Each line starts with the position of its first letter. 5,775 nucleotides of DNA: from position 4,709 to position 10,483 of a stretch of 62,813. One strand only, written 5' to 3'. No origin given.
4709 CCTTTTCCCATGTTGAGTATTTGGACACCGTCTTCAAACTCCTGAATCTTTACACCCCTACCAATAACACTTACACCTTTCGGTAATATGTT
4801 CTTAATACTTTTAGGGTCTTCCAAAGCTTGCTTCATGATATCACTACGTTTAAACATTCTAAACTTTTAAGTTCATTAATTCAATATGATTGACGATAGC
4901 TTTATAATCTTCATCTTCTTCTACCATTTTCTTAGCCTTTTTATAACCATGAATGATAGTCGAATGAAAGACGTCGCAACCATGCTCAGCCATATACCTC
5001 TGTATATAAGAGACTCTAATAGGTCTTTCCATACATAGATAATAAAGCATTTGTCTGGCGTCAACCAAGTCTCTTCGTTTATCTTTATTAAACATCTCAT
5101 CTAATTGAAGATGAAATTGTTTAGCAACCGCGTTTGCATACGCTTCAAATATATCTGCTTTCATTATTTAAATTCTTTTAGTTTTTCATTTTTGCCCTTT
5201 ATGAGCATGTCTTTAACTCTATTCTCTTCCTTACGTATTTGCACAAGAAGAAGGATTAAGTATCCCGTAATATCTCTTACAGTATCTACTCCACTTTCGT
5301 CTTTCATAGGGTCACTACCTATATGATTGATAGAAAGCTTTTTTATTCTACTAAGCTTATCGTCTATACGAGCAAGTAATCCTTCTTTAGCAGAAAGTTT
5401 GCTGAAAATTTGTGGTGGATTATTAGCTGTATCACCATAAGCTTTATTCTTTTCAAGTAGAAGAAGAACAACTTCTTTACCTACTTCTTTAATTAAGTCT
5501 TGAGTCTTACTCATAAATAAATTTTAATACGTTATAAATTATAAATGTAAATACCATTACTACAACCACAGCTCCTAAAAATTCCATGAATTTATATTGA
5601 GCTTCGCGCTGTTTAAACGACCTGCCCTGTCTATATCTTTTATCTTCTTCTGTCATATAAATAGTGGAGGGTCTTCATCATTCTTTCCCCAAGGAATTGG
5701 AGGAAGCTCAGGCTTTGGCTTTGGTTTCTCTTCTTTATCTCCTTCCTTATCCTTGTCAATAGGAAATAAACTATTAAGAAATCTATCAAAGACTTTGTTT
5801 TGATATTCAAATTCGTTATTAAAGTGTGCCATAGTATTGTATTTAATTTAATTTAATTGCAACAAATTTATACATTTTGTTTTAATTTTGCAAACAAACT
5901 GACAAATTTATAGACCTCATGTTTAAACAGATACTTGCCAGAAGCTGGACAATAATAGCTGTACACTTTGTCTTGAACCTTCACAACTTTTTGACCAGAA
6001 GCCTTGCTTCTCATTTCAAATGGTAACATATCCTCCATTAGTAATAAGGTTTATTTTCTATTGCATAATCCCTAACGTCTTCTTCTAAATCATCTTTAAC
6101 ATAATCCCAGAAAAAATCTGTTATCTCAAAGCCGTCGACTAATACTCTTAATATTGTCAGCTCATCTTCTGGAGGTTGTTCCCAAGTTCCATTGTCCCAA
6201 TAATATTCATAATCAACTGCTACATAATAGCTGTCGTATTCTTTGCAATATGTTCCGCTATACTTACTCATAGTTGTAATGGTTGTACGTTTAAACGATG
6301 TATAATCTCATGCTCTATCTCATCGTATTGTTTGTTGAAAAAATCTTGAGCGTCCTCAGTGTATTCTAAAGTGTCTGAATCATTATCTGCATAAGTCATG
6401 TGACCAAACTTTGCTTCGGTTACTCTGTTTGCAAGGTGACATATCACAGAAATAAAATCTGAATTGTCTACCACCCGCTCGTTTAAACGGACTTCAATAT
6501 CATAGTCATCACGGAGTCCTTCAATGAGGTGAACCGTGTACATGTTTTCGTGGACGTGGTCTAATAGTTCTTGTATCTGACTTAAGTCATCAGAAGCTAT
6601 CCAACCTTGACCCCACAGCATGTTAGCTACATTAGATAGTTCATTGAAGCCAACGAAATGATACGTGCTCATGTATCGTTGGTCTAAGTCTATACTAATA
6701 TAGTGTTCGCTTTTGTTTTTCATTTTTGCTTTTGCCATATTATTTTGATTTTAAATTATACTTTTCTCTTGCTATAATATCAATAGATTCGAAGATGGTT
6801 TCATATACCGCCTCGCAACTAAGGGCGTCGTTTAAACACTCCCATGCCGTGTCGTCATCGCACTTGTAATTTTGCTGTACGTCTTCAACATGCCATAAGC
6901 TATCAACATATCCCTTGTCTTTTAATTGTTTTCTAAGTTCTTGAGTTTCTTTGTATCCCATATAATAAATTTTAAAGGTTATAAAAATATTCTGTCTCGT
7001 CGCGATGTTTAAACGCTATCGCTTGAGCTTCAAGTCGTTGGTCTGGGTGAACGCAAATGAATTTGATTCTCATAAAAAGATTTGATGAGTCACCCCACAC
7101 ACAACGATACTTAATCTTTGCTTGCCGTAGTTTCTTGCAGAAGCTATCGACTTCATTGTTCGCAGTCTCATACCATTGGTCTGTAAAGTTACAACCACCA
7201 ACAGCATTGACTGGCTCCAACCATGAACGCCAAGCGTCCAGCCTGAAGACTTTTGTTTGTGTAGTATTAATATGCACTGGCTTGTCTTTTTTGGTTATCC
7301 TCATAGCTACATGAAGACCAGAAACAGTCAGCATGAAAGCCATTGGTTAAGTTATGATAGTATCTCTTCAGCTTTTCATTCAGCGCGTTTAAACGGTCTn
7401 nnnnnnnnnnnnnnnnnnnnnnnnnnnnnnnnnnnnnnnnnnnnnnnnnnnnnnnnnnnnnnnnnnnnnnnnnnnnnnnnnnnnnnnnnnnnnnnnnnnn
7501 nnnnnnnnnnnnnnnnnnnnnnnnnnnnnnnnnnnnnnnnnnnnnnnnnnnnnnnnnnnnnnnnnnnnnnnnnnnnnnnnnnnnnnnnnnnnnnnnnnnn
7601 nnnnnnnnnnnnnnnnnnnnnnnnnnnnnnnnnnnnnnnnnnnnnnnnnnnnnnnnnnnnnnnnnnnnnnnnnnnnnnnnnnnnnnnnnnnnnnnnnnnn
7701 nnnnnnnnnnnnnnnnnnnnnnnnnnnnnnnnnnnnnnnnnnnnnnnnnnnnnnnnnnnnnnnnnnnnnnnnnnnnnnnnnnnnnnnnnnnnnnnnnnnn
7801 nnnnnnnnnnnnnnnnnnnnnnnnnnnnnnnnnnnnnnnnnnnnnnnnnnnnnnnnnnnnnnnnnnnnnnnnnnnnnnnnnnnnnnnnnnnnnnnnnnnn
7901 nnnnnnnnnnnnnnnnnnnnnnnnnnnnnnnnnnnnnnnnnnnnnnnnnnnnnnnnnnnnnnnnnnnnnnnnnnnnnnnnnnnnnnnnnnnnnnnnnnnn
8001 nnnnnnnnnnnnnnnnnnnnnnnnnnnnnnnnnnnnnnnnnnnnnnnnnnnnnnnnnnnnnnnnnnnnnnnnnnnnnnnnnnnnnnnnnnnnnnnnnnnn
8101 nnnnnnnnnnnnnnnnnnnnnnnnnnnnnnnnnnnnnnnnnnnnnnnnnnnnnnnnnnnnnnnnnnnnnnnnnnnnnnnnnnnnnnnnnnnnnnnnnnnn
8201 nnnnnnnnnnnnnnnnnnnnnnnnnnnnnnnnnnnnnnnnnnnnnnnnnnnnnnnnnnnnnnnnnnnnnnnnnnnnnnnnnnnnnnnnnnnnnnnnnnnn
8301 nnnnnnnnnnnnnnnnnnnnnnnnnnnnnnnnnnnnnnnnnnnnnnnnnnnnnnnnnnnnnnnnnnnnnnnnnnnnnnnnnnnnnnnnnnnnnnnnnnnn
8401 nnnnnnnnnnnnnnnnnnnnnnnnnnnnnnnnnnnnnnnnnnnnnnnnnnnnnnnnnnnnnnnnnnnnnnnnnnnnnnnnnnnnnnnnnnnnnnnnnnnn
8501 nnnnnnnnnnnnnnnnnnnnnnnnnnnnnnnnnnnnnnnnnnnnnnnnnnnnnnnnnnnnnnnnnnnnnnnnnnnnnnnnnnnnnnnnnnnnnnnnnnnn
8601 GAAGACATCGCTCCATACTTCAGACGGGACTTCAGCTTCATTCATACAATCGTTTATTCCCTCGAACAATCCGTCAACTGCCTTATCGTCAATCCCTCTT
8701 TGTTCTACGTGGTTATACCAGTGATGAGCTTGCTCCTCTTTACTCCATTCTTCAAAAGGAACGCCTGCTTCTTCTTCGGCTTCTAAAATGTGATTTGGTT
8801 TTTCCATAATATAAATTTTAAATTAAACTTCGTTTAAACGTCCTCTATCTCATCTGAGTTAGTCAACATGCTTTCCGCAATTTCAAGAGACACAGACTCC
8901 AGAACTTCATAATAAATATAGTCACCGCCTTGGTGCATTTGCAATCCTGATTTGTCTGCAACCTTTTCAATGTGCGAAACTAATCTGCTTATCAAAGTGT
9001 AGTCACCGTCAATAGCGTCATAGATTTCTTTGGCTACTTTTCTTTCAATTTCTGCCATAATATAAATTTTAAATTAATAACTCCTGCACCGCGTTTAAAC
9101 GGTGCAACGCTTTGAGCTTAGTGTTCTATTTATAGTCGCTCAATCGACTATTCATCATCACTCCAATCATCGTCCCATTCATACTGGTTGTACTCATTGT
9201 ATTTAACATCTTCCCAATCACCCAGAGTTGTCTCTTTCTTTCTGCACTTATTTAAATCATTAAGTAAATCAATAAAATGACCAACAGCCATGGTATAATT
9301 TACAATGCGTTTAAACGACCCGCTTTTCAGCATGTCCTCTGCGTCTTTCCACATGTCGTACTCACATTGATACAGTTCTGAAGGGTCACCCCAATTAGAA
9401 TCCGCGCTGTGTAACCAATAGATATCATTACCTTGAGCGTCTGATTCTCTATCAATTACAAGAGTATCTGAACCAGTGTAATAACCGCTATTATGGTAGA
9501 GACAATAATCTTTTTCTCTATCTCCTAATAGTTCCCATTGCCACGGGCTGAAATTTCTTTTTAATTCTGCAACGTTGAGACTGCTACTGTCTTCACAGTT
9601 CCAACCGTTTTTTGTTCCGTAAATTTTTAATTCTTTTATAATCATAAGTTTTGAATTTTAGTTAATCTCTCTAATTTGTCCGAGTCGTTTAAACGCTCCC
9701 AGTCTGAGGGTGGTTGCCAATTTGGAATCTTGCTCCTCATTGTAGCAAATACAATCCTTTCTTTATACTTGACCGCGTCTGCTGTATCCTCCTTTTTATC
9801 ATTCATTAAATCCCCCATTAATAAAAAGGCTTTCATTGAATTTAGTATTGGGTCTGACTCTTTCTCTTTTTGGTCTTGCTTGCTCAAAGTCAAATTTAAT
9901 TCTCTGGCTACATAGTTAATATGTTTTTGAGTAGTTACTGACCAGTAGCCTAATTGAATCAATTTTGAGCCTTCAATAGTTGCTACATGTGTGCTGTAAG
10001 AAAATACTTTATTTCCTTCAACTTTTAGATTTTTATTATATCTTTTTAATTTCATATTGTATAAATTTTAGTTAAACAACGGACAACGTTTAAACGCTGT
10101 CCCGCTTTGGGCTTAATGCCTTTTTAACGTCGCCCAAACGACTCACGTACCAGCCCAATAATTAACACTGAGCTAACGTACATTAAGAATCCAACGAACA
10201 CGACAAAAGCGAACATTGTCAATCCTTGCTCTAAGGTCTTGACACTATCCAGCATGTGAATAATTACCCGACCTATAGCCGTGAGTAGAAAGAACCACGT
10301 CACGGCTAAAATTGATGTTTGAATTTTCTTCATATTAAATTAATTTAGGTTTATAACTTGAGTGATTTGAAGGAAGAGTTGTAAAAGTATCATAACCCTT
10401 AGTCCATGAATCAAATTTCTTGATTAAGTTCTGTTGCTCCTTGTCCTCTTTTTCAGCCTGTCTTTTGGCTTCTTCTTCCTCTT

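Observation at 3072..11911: Extreme over-representation of the palindrome (C)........(G) in the early arm, independent of reading frame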

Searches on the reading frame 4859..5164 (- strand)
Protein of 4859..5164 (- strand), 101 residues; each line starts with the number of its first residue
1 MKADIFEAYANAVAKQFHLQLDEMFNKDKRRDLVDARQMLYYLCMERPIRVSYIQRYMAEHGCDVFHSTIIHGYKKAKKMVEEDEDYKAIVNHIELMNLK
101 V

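Call 60: search_protein_families(library=pfam, proteins=[window:4859-5164:-], max_evalue=0.05)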
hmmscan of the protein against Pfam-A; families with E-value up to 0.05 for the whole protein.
window:4859-5164:- (101 aa): 2 families
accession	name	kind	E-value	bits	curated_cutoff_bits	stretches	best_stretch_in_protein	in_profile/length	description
PF08299.17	Bac_DnaA_C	-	5.9e-09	36.3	31.5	1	11-76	6-68/69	Bacterial dnaA protein helix-turn-helix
PF11055.13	Gsf2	-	0.045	13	25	1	8-84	14-91/373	Glucose signalling factor 2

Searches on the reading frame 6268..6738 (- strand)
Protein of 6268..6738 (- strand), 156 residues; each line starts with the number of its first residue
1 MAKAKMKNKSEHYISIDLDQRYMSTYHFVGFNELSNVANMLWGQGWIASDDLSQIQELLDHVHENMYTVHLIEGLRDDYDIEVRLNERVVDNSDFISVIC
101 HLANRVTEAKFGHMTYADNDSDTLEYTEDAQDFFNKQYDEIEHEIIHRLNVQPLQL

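Call 12: search_protein_families(library=pfam, proteins=[window:6268-6738:-], max_evalue=0.01)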
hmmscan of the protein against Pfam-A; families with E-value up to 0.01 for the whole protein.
window:6268-6738:- (156 aa): 0 families

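Call 29: search_protein_families(library=phrogs, proteins=[window:6268-6738:-], max_evalue=0.01)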
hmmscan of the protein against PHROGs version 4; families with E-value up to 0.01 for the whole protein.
window:6268-6738:- (156 aa): 0 families

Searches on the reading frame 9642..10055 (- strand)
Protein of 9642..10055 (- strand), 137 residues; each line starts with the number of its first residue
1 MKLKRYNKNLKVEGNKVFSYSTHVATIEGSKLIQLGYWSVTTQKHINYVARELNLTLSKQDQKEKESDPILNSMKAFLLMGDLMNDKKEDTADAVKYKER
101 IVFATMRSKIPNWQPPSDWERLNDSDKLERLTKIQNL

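Call 12: search_protein_families(library=pfam, proteins=[window:9642-10055:-], max_evalue=0.01)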
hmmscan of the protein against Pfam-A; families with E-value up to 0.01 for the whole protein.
window:9642-10055:- (137 aa): 0 families

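Call 29: search_protein_families(library=phrogs, proteins=[window:9642-10055:-], max_evalue=0.01)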
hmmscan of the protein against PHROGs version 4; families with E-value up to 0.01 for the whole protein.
window:9642-10055:- (137 aa): 2 families
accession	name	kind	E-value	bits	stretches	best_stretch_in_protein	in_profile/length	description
phrog_4264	-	unknown function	1.1e-05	26.7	1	15-65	36-88/93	-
phrog_5643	-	unknown function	1.9e-05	25.3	1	13-56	17-63/79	-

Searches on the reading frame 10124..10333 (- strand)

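Call 61: search_protein_families(library=pfam, proteins=[window:10124-10333:-], max_evalue=0.05)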
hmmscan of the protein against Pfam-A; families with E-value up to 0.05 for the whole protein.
window:10124-10333:- (69 aa): 3 families
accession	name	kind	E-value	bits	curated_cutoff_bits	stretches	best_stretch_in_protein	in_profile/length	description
PF22954.2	DUF7027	-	0.018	15.4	27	1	7-65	4-65/100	Domain of unknown function (DUF7027)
PF15831.10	SMIM5_18_22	-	0.035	14.9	29.3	1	19-64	5-50/56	Small integral membrane protein 5/18/22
PF17364.7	DUF5389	-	0.049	14.2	25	0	10-56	53-101/104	Family of unknown function (DUF5389)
